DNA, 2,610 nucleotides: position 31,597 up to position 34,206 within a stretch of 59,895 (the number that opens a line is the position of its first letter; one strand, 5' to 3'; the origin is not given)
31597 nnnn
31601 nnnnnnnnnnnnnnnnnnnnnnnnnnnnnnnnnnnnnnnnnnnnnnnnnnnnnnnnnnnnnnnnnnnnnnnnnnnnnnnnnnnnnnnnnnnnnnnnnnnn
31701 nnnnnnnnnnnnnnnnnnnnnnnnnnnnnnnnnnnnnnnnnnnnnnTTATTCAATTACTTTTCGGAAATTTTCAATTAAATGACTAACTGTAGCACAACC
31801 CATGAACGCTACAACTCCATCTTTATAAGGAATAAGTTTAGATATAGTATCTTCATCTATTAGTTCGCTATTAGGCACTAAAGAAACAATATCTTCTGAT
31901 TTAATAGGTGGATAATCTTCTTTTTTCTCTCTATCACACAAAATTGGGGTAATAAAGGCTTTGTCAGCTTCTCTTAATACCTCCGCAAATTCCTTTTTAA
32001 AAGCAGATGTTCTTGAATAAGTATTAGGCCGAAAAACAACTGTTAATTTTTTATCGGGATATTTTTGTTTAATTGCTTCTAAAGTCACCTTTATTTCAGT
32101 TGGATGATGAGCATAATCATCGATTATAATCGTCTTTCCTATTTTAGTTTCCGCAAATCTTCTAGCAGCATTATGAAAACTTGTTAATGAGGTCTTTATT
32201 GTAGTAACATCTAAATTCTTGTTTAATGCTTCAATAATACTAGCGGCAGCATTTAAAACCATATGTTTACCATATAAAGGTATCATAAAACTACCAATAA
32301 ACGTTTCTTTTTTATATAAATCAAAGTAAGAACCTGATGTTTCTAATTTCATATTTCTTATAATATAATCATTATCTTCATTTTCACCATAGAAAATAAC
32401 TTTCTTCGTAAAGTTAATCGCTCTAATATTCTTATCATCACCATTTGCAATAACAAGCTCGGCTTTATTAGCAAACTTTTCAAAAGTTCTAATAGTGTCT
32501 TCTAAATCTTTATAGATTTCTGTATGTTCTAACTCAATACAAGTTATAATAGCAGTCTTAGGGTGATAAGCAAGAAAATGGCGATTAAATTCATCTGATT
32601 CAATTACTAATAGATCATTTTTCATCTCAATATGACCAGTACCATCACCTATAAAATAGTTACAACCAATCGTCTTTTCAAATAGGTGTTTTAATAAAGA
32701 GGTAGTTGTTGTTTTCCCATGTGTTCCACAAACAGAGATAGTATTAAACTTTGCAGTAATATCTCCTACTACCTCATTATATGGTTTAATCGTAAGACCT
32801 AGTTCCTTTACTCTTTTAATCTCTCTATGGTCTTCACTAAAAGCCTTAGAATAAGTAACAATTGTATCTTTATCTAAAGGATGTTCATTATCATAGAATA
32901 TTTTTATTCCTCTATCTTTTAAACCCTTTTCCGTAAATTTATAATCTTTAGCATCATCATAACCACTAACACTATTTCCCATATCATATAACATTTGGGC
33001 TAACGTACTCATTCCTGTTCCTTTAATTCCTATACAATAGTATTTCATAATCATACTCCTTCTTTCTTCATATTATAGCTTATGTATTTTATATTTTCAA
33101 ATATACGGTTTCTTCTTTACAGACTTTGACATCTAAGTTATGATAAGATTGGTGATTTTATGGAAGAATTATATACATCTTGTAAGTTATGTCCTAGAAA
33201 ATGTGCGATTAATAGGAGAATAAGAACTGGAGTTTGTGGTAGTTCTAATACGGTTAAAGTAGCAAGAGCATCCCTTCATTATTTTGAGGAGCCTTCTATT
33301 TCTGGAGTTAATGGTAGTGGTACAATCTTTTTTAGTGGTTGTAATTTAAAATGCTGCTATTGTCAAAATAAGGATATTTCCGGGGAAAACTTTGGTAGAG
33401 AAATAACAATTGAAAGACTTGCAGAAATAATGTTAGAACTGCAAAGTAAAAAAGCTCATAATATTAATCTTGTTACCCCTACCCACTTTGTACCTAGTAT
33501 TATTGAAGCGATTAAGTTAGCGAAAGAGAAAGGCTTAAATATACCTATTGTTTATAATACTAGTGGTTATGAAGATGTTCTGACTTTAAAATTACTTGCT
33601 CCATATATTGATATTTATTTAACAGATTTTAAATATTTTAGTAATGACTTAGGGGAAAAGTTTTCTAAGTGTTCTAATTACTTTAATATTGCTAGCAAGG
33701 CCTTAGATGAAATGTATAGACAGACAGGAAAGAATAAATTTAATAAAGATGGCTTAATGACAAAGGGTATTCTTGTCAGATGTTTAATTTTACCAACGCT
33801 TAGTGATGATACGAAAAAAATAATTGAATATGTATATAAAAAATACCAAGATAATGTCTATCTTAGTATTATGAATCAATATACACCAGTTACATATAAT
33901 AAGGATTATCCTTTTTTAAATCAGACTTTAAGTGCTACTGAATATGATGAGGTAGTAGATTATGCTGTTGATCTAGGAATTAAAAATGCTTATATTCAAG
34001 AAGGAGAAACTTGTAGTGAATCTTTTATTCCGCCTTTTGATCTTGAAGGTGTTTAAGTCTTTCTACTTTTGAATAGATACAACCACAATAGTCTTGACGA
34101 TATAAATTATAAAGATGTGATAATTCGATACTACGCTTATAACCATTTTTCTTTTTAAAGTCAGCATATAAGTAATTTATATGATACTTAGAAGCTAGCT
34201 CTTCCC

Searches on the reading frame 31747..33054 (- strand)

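Call 46: search_protein_families(library=ncbifam, proteins=[window:31747-33054:-], max_evalue=0.01)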
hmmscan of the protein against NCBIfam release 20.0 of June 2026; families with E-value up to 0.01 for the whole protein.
window:31747-33054:- (435 aa): 26 families (the best 25 are shown)
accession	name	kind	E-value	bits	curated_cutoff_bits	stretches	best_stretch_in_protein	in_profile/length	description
TIGR01082.1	murC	equivalog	5.5e-99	332.2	335.1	1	4-393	1-402/449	UDP-N-acetylmuramate--L-alanine ligase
NF011171.0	PRK14573.1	equivalog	1.6e-52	178.4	1015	1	3-382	5-390/809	bifunctional UDP-N-acetylmuramate--L-alanine ligase/D-alanine--D-alanine ligase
TIGR01081.1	mpl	equivalog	3.8e-37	128.4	388.7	1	6-368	3-384/448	UDP-N-acetylmuramate:L-alanyl-gamma-D-glutamyl-meso-diaminopimelate ligase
NF053645.1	pMurC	equivalog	1.1e-27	96.9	560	2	7-127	3-126/492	pseudomurein biosynthesis peptide ligase pMurC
NF053648.1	pMurE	equivalog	3.4e-23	82.1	600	1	162-361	187-379/464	pseudomurein biosynthesis peptide ligase pMurE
NF001126.0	PRK00139.1-4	equivalog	7.5e-22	77.5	373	2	166-341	195-374/486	UDP-N-acetylmuramoyl-L-alanyl-D-glutamate--2,6-diaminopimelate ligase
TIGR01087.1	murD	equivalog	3.5e-21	75.8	211.95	1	8-302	5-310/441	UDP-N-acetylmuramoyl-L-alanine--D-glutamate ligase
TIGR01143.1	murF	subfamily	2.6e-16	59.6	288.6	1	102-338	73-329/418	UDP-N-acetylmuramoyl-tripeptide--D-alanyl-D-alanine ligase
TIGR01085.1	murE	subfamily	4e-16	59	257.3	2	169-341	182-364/472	UDP-N-acetylmuramyl-tripeptide synthetase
NF001124.0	PRK00139.1-2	equivalog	9.1e-13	47.8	476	1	184-341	222-383/500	UDP-N-acetylmuramoyl-L-alanyl-D-glutamate--2,6-diaminopimelate ligase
NF008896.0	PRK11929.1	equivalog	7.7e-11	40.6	1023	1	164-338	679-865/965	bifunctional UDP-N-acetylmuramoyl-L-alanyl-D-glutamate--2,6-diaminopimelate ligase MurE/UDP-N-acetylmuramoyl-tripeptide--D-alanyl-D-alanine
NF010628.0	PRK14022.1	equivalog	9.6e-11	41.1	536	1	196-383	234-412/483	UDP-N-acetylmuramoyl-L-alanyl-D-glutamate--L-lysine ligase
TIGR02068.2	cya_phycin_syn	equivalog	1.8e-10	39.5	850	2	183-344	588-767/862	cyanophycin synthetase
NF033197.0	F430_CfbE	equivalog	2.4e-09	36.7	250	2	17-129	11-125/430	coenzyme F430 synthase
NF053646.1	pMurD1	equivalog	2.4e-09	36.4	610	2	3-128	1-134/465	pseudomurein biosynthesis peptide ligase pMurD1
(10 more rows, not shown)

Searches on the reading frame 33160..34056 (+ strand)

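Call 46: search_protein_families(library=ncbifam, proteins=[window:33160-34056:+], max_evalue=0.01)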
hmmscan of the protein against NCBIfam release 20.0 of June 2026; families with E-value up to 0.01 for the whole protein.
window:33160-34056:+ (298 aa): 17 families
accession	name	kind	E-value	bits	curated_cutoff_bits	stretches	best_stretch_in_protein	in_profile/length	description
TIGR02495.1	NrdG2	equivalog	1e-09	38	131.15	1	53-173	18-137/193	anaerobic ribonucleoside-triphosphate reductase activating protein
NF043069.1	T4HPD_activ_SAM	equivalog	4.6e-09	36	425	2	114-175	141-200/299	trans-4-hydroxy-L-proline dehydratase activase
TIGR02493.1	PFLA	equivalog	1e-08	34.8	231.75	1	50-221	11-176/235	pyruvate formate-lyase-activating protein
NF033719.1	ind_deCO2_activ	equivalog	2.1e-06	27.3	425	1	114-239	147-254/302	indoleacetate decarboxylase activase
NF008356.0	PRK11145.1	equivalog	2.1e-06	27.2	375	1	39-92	7-61/246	pyruvate formate lyase 1-activating protein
TIGR04337.1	AmmeMemoSam_rS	hypoth_equivalog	3.7e-06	26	220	1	7-170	13-189/349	AmmeMemoRadiSam system radical SAM enzyme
TIGR02491.1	NrdG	equivalog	3.9e-06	26.9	126.1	1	49-152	10-125/154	anaerobic ribonucleoside-triphosphate reductase activating protein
TIGR02494.1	PFLE_PFLC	subfamily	5.3e-06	25.9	174.35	0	55-71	18-34/293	glycyl-radical enzyme activating protein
NF048010.1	SfplDhtActHpsHDes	equivalog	5.8e-06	25.3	430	1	115-259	150-280/298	(2S)-3-sulfopropanediol dehydratase activating enzyme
TIGR04395.1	cutC_activ_rSAM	equivalog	1.1e-05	24.9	360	0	118-170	151-201/309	choline TMA-lyase-activating enzyme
TIGR04041.1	activase_YjjW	hypoth_equivalog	6.4e-05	22.5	250.2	0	47-71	10-37/276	YjjW family glycine radical enzyme activase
NF050035.1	rSAM_WgK_link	exception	0.00014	20.9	650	1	60-136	18-93/367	radical SAM/SPASM peptide maturase WgkB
TIGR03963.1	rSAM_QueE_Clost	equivalog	0.00044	20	260.1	1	56-174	24-138/219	putative 7-carboxy-7-deazaguanine synthase QueE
NF008335.0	PRK11121.1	equivalog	0.0008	19.2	199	1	46-100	8-65/154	anaerobic ribonucleoside-triphosphate reductase-activating protein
NF038283.1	viperin_w_prok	equivalog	0.00086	18.6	180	1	59-151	10-108/281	viperin family antiviral radical SAM protein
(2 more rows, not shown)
